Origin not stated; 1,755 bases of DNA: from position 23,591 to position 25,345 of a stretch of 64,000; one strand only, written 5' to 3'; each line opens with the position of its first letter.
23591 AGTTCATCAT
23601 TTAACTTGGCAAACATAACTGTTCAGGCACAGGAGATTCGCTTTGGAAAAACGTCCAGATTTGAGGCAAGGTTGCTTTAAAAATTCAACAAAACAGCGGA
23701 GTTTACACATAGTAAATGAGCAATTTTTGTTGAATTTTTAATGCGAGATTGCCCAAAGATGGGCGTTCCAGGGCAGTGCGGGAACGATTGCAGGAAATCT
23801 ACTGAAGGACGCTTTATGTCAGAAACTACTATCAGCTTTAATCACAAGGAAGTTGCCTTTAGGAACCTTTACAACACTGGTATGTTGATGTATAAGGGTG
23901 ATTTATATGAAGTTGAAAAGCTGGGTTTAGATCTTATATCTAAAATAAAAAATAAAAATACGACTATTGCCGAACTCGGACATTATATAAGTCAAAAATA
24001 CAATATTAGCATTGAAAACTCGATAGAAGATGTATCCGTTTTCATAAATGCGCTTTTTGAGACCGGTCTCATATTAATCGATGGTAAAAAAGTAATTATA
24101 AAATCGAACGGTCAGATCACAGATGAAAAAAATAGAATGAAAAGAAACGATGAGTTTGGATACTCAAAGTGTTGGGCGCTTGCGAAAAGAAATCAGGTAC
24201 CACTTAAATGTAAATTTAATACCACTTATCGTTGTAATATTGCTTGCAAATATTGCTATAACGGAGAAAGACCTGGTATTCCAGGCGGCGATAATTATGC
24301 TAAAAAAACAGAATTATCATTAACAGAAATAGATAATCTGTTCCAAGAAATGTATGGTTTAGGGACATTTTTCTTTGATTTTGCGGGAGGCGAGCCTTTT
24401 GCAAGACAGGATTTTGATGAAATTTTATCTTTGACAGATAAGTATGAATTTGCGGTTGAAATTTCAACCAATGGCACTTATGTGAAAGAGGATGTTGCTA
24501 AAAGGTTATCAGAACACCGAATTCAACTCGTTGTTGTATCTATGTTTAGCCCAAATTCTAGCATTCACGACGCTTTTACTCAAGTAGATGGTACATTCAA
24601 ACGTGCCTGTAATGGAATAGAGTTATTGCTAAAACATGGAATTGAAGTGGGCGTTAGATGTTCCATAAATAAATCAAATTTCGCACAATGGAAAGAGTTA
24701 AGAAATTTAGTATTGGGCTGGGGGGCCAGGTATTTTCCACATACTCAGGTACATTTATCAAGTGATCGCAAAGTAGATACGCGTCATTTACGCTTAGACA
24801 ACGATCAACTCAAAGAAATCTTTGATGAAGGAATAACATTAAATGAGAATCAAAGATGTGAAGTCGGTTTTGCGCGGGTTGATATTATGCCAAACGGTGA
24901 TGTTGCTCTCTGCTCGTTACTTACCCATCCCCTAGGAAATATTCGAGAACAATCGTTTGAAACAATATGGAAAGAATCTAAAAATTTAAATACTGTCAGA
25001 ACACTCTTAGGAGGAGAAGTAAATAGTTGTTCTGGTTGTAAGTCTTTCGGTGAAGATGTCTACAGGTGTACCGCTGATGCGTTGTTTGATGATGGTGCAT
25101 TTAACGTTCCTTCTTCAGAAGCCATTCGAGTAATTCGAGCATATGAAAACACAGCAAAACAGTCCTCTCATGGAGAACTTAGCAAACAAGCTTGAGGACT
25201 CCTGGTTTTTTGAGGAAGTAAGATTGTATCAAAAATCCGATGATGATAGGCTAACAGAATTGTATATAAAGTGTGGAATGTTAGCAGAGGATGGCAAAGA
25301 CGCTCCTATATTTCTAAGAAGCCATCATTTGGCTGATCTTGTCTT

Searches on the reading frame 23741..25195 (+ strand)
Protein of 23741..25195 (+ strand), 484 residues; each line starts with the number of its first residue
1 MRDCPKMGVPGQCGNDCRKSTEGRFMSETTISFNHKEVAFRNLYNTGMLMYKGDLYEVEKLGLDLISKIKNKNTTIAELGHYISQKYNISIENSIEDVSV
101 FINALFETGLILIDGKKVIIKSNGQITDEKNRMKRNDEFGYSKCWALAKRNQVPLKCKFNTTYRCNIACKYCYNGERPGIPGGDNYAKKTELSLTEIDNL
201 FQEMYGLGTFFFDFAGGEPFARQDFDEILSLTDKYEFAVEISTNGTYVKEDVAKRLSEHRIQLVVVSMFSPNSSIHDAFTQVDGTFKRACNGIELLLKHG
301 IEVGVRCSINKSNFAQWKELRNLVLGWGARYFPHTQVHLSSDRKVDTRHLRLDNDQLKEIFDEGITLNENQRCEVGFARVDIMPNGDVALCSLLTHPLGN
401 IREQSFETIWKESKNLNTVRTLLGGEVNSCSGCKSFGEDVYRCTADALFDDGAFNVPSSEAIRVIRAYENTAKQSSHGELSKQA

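Call 8: search_protein_families(library=pfam, proteins=[window:23741-25195:+], max_evalue=0.001)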
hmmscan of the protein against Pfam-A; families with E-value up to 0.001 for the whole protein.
window:23741-25195:+ (484 aa): 3 families
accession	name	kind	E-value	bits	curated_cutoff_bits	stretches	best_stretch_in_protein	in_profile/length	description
PF04055.27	Radical_SAM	-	9.1e-21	75.2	29.5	1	160-305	2-147/166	Radical SAM superfamily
PF13186.11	SPASM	-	6.9e-10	39.5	21.5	1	373-434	1-67/67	Iron-sulfur cluster-binding domain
PF13353.11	Fer4_12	-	4e-06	27.6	22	1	164-249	14-95/137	4Fe-4S single cluster domain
